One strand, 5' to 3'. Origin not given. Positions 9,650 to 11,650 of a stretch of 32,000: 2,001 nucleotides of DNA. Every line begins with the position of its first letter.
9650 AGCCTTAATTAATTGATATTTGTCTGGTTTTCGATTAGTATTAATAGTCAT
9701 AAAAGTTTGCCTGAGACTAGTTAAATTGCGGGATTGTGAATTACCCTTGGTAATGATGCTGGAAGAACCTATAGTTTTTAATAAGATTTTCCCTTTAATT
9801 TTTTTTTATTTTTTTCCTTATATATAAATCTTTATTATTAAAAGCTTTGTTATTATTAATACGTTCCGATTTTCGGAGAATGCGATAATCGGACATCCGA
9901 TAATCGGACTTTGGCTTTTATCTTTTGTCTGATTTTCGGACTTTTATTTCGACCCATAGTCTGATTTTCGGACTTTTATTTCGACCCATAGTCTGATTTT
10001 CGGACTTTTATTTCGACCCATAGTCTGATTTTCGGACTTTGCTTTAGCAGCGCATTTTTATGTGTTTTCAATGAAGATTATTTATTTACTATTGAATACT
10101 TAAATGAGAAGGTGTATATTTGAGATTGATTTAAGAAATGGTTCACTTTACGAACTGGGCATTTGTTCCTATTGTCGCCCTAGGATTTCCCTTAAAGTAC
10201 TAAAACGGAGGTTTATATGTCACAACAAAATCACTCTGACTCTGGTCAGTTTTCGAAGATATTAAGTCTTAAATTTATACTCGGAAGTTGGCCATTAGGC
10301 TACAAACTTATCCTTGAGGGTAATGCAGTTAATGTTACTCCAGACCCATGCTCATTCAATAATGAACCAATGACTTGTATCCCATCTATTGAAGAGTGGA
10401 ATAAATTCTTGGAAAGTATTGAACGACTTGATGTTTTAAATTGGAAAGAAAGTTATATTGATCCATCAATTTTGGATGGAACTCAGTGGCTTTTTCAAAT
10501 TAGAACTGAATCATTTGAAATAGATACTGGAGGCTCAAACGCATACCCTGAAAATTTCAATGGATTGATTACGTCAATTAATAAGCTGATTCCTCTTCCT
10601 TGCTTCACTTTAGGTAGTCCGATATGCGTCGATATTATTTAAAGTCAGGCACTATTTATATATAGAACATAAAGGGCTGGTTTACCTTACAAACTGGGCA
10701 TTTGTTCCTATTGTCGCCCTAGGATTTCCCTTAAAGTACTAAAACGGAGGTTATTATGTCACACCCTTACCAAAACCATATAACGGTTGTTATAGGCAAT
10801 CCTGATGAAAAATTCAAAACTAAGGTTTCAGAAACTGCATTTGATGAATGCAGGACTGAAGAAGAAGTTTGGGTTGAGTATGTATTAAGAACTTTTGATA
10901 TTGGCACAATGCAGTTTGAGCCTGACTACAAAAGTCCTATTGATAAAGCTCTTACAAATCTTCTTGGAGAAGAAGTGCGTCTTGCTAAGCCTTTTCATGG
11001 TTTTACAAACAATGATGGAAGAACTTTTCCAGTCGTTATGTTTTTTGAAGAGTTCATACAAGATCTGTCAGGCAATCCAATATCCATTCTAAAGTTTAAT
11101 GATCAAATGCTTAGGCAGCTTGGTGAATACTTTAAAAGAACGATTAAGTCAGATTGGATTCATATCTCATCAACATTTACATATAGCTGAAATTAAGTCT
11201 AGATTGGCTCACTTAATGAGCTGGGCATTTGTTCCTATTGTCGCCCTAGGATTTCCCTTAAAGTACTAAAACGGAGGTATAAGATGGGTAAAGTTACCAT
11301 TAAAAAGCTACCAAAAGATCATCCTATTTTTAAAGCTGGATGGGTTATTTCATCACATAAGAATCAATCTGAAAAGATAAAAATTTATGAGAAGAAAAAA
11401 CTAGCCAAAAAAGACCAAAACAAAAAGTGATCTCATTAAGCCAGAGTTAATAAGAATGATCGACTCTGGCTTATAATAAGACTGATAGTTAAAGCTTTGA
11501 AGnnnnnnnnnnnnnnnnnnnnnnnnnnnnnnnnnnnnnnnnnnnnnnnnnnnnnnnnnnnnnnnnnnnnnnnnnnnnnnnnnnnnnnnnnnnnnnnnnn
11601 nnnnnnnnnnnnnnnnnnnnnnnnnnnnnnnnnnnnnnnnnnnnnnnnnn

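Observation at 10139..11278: Three unrelated small ORFs each preceded by a 100% identical 58-nt leader and a hairpin with compensatory base changes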

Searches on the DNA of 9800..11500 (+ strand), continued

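Call 92: search_with_rna_model(model_id=R1, sources=[L123, L124, L125, L126, L127, L100, L101, L102, L103, L104, L105, L106, L107, L108, L109, L110, L111, L112, L113, L114, L115, L116, L117, L118, L119, L120, L121, L122], max_evalue=1)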
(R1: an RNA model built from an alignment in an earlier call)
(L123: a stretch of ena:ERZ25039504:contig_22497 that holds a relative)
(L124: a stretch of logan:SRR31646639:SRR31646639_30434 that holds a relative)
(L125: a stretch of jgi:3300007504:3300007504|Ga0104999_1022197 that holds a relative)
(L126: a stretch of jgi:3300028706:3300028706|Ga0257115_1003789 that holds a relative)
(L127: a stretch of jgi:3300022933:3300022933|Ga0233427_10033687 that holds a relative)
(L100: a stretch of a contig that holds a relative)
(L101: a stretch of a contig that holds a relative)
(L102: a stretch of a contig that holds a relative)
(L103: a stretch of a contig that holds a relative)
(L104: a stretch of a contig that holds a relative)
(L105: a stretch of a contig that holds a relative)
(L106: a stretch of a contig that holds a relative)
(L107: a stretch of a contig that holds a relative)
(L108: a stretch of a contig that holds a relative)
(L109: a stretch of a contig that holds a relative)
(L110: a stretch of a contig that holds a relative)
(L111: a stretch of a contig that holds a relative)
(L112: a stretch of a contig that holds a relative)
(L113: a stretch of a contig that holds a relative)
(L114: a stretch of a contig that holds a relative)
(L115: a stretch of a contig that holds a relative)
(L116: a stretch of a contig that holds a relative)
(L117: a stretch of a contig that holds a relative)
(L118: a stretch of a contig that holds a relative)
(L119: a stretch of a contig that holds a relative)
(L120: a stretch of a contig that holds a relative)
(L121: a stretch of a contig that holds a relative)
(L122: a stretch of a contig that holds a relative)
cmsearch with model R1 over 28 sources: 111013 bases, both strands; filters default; matches with E-value up to 1: 49.
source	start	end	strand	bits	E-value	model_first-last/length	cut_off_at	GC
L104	195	274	+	107.5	3.9e-24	1-80/80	no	0.45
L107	69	148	+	107.5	3.9e-24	1-80/80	no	0.45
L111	233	312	+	107.1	4.8e-24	1-80/80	no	0.46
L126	1259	1338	+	104.9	1.7e-23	1-80/80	no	0.45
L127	1599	1678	+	104.9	1.7e-23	1-80/80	no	0.45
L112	1174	1253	+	104.5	2.1e-23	1-80/80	no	0.49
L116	1599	1678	-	104.5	2.1e-23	1-80/80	no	0.49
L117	544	623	-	104.5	2.1e-23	1-80/80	no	0.49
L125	1586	1666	+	104.4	2.2e-23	1-80/80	no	0.48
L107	1646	1726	+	104.4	2.2e-23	1-80/80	no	0.47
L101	5368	5447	+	104.3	2.3e-23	1-80/80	no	0.45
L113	1261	1340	-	103.9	2.9e-23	1-80/80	no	0.45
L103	868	948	-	103.7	3.3e-23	1-80/80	no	0.44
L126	1777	1856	+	103.7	3.3e-23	1-80/80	no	0.41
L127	2117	2196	+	103.7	3.3e-23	1-80/80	no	0.41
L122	1322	1401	-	103.4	3.9e-23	1-80/80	no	0.45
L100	133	212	+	103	5e-23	1-80/80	no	0.41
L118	1412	1491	+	102.7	5.8e-23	1-80/80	no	0.43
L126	90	170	+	102.6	6e-23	1-80/80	no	0.47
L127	430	510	+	102.6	6e-23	1-80/80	no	0.47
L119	2423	2502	-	102.4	7e-23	1-80/80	no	0.41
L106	1154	1233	+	102.1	8.3e-23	1-80/80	no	0.43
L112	554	634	+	101.9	9.2e-23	1-80/80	no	0.47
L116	2218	2298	-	101.9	9.2e-23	1-80/80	no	0.47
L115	1939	2018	-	101.5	1.2e-22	1-80/80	no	0.46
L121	9221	9300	-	101.2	1.4e-22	1-80/80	no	0.4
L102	860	939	+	101.1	1.5e-22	1-80/80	no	0.46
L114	2549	2628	-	100.9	1.6e-22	1-80/80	no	0.44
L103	299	379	-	100.1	2.6e-22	1-80/80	no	0.46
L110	143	222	-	99.8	3e-22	1-80/80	no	0.41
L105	8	87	-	99.5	3.7e-22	1-80/80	no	0.45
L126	2468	2547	+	98.2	7.5e-22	1-80/80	no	0.45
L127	2808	2887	+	98.2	7.5e-22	1-80/80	no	0.45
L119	1904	1983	-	96.5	2e-21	1-80/80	no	0.45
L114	3076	3155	-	95.1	4.3e-21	1-80/80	no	0.45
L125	39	118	+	95.1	4.3e-21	1-80/80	no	0.47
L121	9757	9836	-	95.1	4.4e-21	1-80/80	no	0.43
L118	869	948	+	88.6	1.7e-19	1-80/80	no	0.41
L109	1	70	+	88.6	1.7e-19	11-80/80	5'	0.47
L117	1163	1224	-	78.8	4.5e-17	19-80/80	5'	0.45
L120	560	642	-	78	6.8e-17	1-80/80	no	0.48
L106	1700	1782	+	77.1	1.1e-16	1-80/80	no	0.52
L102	1387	1469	+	76.9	1.3e-16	1-80/80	no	0.48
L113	731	813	-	76.7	1.4e-16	1-80/80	no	0.51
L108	1793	1852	-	74.6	4.8e-16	21-80/80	5'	0.43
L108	1186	1268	-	74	6.5e-16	1-80/80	no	0.47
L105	1180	1260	-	64.6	1.3e-13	1-80/80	no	0.41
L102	1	33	+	34.9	2.7e-06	48-80/80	5'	0.42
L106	271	351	+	15.4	0.17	1-80/80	no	0.37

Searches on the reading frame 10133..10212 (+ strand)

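Call 68: search_protein_families(library=pfam, proteins=[L121:7438-8712:-, L121:5181-7340:+, L121:3744-4931:+, L121:2095-3690:+, L121:587-2092:+], max_evalue=0.0001)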
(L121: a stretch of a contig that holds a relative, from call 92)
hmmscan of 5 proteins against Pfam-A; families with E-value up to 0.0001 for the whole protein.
L121:7438-8712:- (424 aa): 1 family
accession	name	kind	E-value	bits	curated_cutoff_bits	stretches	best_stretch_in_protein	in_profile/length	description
PF00145.23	DNA_methylase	-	1.8e-58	198.9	22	1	10-418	2-322/324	C-5 cytosine-specific DNA methylase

L121:5181-7340:+ (719 aa): 1 family
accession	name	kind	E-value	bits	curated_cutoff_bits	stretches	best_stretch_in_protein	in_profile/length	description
PF07661.19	MORN_2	-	3.6e-36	119.3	29.6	0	420-440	1-21/22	MORN repeat variant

L121:3744-4931:+ (395 aa): 1 family
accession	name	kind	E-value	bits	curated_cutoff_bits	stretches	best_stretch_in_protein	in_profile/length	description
PF15515.12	MvaI_BcnI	-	2.6e-56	191.6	25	1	154-385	1-227/227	MvaI/BcnI restriction endonuclease family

L121:2095-3690:+ (531 aa): 1 family
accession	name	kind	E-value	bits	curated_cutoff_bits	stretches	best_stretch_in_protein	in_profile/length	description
PF22546.2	2CompART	-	2.3e-05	25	27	1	6-107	1-104/120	2-Component system ADP-ribosyltransferase domain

L121:587-2092:+ (501 aa): 6 families
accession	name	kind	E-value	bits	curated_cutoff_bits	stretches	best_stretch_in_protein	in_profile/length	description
PF13245.12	AAA_19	-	1.1e-08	35.7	25.1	1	20-173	8-131/134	AAA domain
PF13361.12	UvrD_C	-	3.5e-06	27.1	25.6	1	145-367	176-345/350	UvrD-like helicase C-terminal domain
PF04851.21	ResIII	-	4.4e-06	27.2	22.5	1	21-152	21-150/164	Type III restriction enzyme, res subunit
PF09848.15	SLFN-g3_helicase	-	1.5e-05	24.9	24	1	26-206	4-165/354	Schlafen group 3, DNA/RNA helicase domain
PF00580.27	UvrD-helicase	-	2.9e-05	24.3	23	0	121-172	205-252/271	UvrD/REP helicase N-terminal domain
PF20720.3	nSTAND3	-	3.3e-05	24.1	27.2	0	22-81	16-71/155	Novel STAND NTPase 3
